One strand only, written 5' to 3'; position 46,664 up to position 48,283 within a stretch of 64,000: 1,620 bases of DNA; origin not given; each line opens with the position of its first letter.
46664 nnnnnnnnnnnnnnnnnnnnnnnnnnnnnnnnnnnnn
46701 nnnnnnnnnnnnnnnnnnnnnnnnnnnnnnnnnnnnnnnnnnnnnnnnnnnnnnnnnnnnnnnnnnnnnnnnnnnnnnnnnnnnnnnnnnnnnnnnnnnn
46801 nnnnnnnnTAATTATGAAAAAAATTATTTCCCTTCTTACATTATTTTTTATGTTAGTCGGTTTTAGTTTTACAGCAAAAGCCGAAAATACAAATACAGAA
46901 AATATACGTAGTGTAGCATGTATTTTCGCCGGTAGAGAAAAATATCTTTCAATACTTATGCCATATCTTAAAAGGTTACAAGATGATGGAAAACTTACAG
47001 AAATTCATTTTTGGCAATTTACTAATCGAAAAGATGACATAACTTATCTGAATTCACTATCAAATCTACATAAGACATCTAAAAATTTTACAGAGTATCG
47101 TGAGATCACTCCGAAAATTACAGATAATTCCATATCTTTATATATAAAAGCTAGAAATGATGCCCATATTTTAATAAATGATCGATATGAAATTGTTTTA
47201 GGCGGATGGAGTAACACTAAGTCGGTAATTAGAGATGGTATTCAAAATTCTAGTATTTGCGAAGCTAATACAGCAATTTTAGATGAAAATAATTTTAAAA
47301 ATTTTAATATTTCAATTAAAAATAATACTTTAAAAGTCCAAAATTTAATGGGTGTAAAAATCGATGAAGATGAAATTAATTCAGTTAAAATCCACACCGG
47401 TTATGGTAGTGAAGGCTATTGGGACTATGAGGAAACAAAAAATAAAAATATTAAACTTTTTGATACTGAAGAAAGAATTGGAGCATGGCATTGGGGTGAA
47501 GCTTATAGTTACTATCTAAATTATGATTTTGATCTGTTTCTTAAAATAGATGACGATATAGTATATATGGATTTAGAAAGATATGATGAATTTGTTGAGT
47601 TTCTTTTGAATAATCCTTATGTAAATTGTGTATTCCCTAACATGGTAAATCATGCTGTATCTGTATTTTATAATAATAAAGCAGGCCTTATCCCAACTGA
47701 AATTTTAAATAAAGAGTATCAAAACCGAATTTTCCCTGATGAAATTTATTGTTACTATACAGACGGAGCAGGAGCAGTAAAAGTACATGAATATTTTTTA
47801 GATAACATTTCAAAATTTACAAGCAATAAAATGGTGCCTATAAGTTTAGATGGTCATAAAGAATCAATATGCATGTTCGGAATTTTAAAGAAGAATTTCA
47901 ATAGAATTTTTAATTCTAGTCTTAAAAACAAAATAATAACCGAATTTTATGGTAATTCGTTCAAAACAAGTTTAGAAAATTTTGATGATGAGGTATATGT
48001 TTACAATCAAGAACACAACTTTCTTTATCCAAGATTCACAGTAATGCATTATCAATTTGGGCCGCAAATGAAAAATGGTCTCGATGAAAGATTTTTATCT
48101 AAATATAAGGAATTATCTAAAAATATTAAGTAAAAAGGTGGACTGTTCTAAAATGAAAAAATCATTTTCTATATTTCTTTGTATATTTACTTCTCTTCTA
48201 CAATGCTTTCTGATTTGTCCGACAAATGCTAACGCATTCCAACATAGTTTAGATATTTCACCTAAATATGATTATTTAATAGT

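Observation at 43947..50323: Four-gene glycosylation cluster in which every product, including UDP-galactopyranose mutase, has an N-terminal signal/anchor peptide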

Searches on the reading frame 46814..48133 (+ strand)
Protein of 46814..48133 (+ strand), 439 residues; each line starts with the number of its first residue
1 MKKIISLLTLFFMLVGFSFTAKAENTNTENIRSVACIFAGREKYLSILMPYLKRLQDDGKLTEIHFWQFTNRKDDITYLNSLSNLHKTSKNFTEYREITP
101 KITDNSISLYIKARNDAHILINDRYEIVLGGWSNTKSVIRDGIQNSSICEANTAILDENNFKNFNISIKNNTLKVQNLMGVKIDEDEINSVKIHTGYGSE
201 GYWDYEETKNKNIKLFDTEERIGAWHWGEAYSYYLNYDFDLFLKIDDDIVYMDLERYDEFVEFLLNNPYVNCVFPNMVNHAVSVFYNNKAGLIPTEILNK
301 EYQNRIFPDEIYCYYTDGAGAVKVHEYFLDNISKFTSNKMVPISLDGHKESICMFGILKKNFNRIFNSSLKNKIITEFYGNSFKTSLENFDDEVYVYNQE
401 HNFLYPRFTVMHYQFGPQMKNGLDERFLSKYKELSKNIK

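Call 3: search_protein_families(library=pfam, proteins=[window:46814-48133:+], max_evalue=0.01)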
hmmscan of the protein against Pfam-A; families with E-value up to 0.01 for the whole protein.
window:46814-48133:+ (439 aa): 1 family
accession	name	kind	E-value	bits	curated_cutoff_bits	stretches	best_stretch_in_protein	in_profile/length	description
PF12248.16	Methyltransf_FA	-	1.3e-12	48.1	24.2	1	94-176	6-101/140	Farnesoic acid 0-methyl transferase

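Call 10: find_related_loci(query=window:46814-48133:+, collection=genome_contigs, flank=10000)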
Query window:46814-48133:+ (439 aa) in genome_contigs; peptide patterns used: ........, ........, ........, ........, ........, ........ (x = any residue, [..] = any of these).
69 stretches matched a pattern; 31 encode a relative of the query (tblastn E <= 1e-3); 31 distinct loci.
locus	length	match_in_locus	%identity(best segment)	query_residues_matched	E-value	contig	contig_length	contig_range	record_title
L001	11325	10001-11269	69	21-439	0e+0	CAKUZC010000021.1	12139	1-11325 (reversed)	MAG: uncultured Eubacteriales bacterium isolate REFINED_METABAT215_TOP10_CONTIGS_1500_ASSEMBLY_K77_MERGED__Hadza_MoBio_C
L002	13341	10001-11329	64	2-439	0e+0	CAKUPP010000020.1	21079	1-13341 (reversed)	MAG: uncultured Eubacteriales bacterium isolate REFINED_METABAT215_TOP10_CONTIGS_1500_ASSEMBLY_K77_MERGED__Hadza_MoBio_h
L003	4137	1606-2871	69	18-439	0e+0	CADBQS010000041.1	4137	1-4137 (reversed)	MAG: uncultured Ruminococcus sp. isolate RUG14215 genome assembly, contig: RUG14215_asm_41, whole genome shotgun sequenc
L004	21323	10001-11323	65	1-439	0e+0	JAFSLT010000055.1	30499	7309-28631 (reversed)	MAG: Clostridia bacterium isolate RGIG3258 Goat_Reticulum-3__c485686, whole genome shotgun sequence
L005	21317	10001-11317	60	1-438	6e-177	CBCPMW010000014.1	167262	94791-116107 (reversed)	MAG: uncultured Eubacteriales bacterium isolate metabat2_RB1.3_MAGs genome assembly, contig: k87_93348, whole genome sho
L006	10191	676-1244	52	257-439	4e-46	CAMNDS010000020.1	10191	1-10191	MAG: uncultured Clostridia bacterium isolate SRR1222429_bin.86_metaWRAP_v1.3_MAG genome assembly, contig: NODE.18266_len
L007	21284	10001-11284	26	15-436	2e-30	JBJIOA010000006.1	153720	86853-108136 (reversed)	MAG: Allorhizobium sp. isolate MAG6 contig_1419, whole genome shotgun sequence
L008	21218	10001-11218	27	34-434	8e-31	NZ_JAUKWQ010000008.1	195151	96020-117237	Rhizobium oryzicola strain 05753 NODE_8_length_195151_cov_20.534616, whole genome shotgun sequence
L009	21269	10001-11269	25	20-437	3e-30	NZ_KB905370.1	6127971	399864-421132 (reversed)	Ensifer sp. BR816 scaffold1, whole genome shotgun sequence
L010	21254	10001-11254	25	25-437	2e-29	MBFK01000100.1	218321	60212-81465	Sinorhizobium shofinae strain CCBAU 251167 scaffold1, whole genome shotgun sequence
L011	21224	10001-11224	26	34-436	5e-29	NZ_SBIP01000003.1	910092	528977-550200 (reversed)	Neorhizobium lilium strain 24NR ZB100002, whole genome shotgun sequence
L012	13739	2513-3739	25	34-437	9e-29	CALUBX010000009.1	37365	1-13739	MAG: uncultured Hyphomicrobiales bacterium isolate bJdIrunBQP_bin.33.MAG genome assembly, contig: NODE_458_length_37365_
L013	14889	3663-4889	27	34-437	8e-29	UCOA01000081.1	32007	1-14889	Rhizobiales bacterium isolate R129_A genome assembly, contig: contig_81, whole genome shotgun sequence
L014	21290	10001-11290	27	14-438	1e-28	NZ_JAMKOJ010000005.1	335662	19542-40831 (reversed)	Allorhizobium sonneratiae strain BGMRC 0089 Scaffold5, whole genome shotgun sequence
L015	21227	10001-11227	25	34-437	4e-28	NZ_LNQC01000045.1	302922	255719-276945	Sinorhizobium americanum strain CFNEI 156 C925, whole genome shotgun sequence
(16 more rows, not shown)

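Call 22: find_homologous_proteins(query=window:46814-48133:+, max_evalue=0.00001)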
Query window:46814-48133:+ (439 aa): 179 proteins with E <= 0.00001 among 5643 candidates; the best 120 are listed.
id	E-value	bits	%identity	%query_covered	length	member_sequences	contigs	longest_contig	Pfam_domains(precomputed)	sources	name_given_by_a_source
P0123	2.1e-226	770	100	77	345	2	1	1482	PF12248.17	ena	-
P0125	1.1e-197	675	67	100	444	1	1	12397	PF12248.17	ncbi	-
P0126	5.0e-197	673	69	96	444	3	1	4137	PF12248.17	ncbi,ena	-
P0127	3.8e-195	667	69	95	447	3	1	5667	PF12248.17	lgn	-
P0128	9.3e-189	646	64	100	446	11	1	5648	PF12248.17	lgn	-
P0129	7.5e-184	630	64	100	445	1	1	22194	PF12248.17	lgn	-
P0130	2.7e-183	628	64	100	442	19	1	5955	PF12248.17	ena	-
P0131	8.1e-176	603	60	100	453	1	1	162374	PF12248.17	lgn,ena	-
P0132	5.2e-174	597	65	93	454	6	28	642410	PF12248.17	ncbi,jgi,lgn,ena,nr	ncbi:hypothetical protein H8356DRAFT_1720176 [Neocallimastix lanati (nom. inval.)]|jgi:hypothetical 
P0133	1.1e-173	596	60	100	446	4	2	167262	PF12248.17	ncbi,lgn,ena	-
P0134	9.8e-149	514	56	96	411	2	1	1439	PF12248.17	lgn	-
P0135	2.9e-145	503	61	81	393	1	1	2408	PF12248.17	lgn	-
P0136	5.6e-126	439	65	66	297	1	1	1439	-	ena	-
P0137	1.0e-113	399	49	91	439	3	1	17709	-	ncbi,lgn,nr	ncbi:MAG: hypothetical protein LBF33_01420 [Oscillospiraceae bacterium]|nr:hypothetical protein [Osc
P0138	1.5e-108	382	46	99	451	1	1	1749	-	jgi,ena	-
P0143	5.5e-105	370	47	92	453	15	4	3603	-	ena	-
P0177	1.3e-47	181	36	89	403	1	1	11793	PF12248.17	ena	-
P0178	7.2e-47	179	36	89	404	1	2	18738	PF12248.17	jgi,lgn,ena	jgi:hypothetical protein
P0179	1.1e-46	178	34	92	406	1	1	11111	PF12248.17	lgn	-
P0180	1.7e-46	177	37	92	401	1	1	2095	PF12248.17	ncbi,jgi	jgi:hypothetical protein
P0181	8.8e-46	175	34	93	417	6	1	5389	PF12248.17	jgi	-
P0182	1.3e-45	174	36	92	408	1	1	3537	PF12248.17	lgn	-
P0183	1.7e-45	174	36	92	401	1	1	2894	PF12248.17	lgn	-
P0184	2.8e-45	173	35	89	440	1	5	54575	PF12248.17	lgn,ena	-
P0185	3.4e-45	173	36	93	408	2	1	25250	PF12248.17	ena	-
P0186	4.4e-45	173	33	92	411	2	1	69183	PF12248.17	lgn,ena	-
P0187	6.3e-45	172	35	92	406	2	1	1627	PF12248.17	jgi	-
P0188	6.5e-45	172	34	92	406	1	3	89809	PF12248.17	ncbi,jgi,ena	jgi:hypothetical protein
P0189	7.9e-45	172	36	92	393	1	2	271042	PF12248.17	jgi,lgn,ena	jgi:transcriptional regulator CtsR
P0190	8.1e-45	172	34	90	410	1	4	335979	PF12248.17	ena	-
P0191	8.5e-45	172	35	92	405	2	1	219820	PF12248.17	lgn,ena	-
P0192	1.4e-44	171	38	76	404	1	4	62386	PF12248.17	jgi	jgi:hypothetical protein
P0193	4.1e-44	169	34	90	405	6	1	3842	PF12248.17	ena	-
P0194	4.8e-44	169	34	92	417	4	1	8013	PF12248.17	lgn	-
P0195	5.1e-44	169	35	92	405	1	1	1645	PF12248.17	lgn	-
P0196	5.6e-44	169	35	92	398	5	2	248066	PF12248.17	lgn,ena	-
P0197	7.0e-44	169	36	92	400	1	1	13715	PF12248.17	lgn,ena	-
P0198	7.8e-44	169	35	90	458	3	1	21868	PF12248.17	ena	-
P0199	8.4e-44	168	34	92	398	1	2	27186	PF12248.17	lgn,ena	-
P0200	8.6e-44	168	33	92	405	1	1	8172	PF12248.17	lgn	-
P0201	1.2e-43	168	33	93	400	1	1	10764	PF12248.17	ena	-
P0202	1.4e-43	168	32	93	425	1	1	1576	PF12248.17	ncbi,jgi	jgi:hypothetical protein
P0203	1.8e-43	167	35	89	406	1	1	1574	PF12248.17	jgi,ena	jgi:hypothetical protein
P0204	1.9e-43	167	35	92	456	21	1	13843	PF12248.17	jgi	-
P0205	2.5e-43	167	35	93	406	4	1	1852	PF12248.17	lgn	-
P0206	3.4e-43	166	35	90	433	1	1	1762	PF12248.17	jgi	-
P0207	3.7e-43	166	34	90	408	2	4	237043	PF12248.17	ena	-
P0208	4.3e-43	166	35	93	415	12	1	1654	PF12248.17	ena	-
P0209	4.6e-43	166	35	93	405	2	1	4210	PF12248.17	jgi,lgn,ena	-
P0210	5.6e-43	166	35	89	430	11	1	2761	PF12248.17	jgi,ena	jgi:hypothetical protein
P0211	6.3e-43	166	34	92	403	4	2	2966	PF12248.17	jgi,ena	-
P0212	7.8e-43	165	33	92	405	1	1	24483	PF12248.17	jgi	jgi:hypothetical protein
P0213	8.9e-43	165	35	92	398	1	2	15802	PF12248.17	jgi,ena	jgi:hypothetical protein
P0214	1.1e-42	165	33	93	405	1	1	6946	PF12248.17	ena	-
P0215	1.1e-42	165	33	92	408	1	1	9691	PF12248.17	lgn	-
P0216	1.2e-42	165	33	92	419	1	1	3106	PF12248.17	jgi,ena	jgi:hypothetical protein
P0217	1.5e-42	164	35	92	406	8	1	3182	PF12248.17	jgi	jgi:hypothetical protein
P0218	1.5e-42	164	35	92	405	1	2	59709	PF12248.17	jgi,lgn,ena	jgi:hypothetical protein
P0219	2.5e-42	164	33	92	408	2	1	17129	PF12248.17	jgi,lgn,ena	jgi:hypothetical protein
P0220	2.6e-42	164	34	92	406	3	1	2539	PF12248.17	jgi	-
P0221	3.3e-42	163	35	89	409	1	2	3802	PF12248.17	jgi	-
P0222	4.0e-42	163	35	92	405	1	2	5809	PF12248.17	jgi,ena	jgi:uncharacterized protein YqgQ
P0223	5.3e-42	163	34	93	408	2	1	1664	PF12248.17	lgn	-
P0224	8.4e-42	162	35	92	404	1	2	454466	PF12248.17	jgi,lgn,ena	jgi:hypothetical protein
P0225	1.3e-41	161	34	92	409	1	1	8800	PF12248.17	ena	-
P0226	2.3e-41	160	33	92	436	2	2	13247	PF12248.17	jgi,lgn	-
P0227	3.0e-41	160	34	89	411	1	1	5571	PF12248.17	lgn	-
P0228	3.8e-41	160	35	93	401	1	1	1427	PF12248.17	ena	-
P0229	4.3e-41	160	35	92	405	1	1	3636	PF12248.17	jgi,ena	jgi:hypothetical protein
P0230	4.6e-41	159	35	92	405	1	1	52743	PF12248.17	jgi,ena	jgi:hypothetical protein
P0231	4.8e-41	159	34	93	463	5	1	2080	PF12248.17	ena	-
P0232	6.2e-41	159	34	92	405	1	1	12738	PF12248.17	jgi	-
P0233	8.3e-41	159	34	92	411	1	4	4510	PF12248.17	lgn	-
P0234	1.1e-40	158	34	92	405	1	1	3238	PF12248.17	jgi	jgi:hypothetical protein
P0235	1.2e-40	158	33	93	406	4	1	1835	PF12248.17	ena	-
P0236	1.3e-40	158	34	89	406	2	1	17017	PF12248.17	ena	-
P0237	1.4e-40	158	33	92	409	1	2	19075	PF12248.17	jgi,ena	jgi:hypothetical protein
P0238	1.6e-40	158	33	93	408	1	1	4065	PF12248.17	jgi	-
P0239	1.7e-40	158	35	92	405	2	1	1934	PF12248.17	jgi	-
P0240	1.7e-40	158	35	89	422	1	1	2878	PF12248.17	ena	-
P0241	1.7e-40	158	31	91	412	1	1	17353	PF12248.17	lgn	-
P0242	1.8e-40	157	37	76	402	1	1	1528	PF12248.17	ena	-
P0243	2.7e-40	157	37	69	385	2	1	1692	PF12248.17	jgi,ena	jgi:hypothetical protein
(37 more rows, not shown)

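Call 26: find_encoding_contigs(protein=P0132, flank=10000, max_places=6)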
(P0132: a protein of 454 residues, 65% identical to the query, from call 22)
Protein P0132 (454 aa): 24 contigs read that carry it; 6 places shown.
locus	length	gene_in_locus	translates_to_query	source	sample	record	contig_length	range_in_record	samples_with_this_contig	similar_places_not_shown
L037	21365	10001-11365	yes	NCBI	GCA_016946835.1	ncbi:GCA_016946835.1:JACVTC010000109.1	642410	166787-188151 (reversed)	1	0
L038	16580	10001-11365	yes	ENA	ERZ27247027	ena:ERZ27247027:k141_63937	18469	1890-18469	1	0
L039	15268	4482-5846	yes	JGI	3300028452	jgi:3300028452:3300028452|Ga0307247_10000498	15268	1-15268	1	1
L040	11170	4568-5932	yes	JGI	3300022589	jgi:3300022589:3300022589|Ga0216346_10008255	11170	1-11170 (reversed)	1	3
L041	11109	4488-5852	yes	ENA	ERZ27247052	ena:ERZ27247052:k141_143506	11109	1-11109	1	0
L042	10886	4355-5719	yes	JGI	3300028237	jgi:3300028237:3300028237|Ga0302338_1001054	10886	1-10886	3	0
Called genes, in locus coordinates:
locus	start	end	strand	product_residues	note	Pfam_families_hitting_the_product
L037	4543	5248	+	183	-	-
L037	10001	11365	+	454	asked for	PF12248:Methyltransf_FA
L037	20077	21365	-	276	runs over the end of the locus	PF08239:SH3_3 (faint)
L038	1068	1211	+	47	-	-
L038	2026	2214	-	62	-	-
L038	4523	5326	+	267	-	PF00665:rve, PF25597:SH3_retrovirus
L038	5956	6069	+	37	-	-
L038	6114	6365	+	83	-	-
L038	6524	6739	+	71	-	PF07727:RVT_2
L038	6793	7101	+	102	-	-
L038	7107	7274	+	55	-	-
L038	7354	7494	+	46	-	-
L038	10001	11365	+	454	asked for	PF12248:Methyltransf_FA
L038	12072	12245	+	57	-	-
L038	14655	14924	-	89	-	-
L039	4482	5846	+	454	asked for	PF12248:Methyltransf_FA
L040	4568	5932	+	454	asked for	PF12248:Methyltransf_FA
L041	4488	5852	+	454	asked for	PF12248:Methyltransf_FA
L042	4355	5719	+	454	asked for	PF12248:Methyltransf_FA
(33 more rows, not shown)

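Call 42: find_encoding_contigs(protein=P0224, flank=8000, max_places=1)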
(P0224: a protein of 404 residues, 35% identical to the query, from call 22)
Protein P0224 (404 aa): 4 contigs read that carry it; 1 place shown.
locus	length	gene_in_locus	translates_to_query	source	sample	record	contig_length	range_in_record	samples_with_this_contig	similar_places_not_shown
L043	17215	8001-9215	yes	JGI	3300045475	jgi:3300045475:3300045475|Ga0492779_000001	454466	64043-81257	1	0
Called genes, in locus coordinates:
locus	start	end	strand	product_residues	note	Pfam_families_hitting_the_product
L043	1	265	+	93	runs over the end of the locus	-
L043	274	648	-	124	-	-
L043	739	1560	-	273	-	PF00352:TBP (faint)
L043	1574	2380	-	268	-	PF13401:AAA_22 (faint), PF00004:AAA (weak)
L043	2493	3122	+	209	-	-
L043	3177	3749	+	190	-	-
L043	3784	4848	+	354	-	-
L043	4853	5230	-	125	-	-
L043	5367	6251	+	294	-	-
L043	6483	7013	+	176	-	-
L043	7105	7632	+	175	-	PF01652:IF4E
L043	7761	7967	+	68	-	-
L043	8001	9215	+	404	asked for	PF12248:Methyltransf_FA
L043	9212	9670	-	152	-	-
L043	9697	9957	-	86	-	-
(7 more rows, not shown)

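Call 43: find_encoding_contigs(protein=P0189, flank=8000, max_places=1)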
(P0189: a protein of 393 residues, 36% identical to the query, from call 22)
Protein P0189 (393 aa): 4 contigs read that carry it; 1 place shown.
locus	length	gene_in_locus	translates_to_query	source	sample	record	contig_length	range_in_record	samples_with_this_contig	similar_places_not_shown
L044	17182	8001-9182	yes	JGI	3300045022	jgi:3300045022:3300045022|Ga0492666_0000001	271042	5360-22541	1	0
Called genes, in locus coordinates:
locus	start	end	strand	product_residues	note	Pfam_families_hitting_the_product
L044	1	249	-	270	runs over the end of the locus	-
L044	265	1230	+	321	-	PF03215:Rad17 (weak), PF00270:DEAD (faint), PF13086:AAA_11 (weak), PF13191:AAA_16 (faint), PF13245:AAA_19 (faint), PF13173:AAA_14 (weak), PF13401:AAA_22 (faint), PF00004:AAA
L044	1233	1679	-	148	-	-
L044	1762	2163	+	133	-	-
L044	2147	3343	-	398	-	-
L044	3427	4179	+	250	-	-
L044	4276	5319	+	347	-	-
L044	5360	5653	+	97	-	-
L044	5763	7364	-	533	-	-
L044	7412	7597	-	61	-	-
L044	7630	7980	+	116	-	-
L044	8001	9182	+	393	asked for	PF12248:Methyltransf_FA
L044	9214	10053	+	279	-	PF04665:Pox_A32 (weak)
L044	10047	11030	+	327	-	-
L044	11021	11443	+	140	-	-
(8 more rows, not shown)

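Call 44: find_encoding_contigs(protein=P0143, flank=3000, max_places=4)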
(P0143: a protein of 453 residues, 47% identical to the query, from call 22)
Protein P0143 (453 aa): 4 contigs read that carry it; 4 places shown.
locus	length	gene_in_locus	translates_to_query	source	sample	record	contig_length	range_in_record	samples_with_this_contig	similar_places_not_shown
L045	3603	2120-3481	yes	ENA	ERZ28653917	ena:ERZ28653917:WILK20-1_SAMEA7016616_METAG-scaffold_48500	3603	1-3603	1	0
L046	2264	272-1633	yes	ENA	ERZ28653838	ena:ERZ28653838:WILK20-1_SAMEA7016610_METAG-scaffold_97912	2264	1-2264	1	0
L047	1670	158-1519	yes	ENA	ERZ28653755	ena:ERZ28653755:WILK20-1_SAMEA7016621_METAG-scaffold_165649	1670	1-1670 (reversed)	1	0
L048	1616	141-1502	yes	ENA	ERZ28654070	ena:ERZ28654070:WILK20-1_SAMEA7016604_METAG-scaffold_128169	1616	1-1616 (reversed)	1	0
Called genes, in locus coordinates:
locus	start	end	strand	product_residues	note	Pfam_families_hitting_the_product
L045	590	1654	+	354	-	PF14305:ATPgrasp_TupA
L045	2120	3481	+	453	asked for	-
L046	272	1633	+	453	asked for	-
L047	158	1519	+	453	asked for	-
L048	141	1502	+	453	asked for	-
